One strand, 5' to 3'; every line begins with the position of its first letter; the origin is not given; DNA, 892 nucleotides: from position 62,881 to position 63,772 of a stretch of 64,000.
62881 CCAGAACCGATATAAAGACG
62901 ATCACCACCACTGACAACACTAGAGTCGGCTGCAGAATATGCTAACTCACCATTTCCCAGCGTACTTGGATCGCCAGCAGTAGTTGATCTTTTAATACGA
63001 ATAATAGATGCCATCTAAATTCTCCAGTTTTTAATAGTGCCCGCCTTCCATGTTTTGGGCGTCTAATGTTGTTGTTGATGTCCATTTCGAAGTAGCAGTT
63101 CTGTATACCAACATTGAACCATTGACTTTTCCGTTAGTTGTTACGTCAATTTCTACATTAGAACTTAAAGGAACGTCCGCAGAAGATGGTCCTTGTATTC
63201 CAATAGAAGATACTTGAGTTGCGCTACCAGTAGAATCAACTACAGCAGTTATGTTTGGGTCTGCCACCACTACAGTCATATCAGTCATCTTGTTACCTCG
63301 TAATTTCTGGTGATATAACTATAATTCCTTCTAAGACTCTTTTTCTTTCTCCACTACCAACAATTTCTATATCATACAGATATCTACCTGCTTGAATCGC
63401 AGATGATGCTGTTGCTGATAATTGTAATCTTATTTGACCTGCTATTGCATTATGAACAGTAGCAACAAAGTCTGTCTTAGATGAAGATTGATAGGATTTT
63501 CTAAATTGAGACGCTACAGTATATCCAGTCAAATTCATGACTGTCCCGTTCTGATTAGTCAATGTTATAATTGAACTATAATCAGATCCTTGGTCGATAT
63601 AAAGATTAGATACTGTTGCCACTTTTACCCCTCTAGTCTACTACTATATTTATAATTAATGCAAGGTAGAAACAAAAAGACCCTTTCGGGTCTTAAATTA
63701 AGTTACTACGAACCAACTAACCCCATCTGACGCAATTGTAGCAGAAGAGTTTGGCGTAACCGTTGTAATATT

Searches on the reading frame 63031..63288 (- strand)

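Call 13: search_protein_families(library=phrogs, proteins=[window:63031-63288:-], max_evalue=0.01)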
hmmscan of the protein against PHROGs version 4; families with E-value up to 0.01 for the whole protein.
window:63031-63288:- (85 aa): 2 families
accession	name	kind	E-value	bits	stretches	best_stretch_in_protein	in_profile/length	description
phrog_13853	-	unknown function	1.1e-05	26.5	1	22-77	22-64/151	-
phrog_16763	-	unknown function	0.0031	18.7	1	42-78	47-83/116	-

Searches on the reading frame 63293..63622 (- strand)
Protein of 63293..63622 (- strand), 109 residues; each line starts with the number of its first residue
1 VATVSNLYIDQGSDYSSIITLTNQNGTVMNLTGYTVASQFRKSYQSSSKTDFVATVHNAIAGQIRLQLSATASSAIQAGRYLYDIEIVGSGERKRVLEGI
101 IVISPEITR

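Call 13: search_protein_families(library=phrogs, proteins=[window:63293-63622:-], max_evalue=0.01)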
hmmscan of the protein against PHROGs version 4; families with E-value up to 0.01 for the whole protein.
window:63293-63622:- (109 aa): 3 families
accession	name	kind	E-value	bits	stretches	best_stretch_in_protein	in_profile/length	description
phrog_1084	-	unknown function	6.7e-27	95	1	1-109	4-116/123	unknown function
phrog_3304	-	tail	1.2e-20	75.1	1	2-108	4-113/177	L-shaped tail fiber protein assembly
phrog_16573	-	unknown function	0.0051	17.5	1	21-88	35-98/163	-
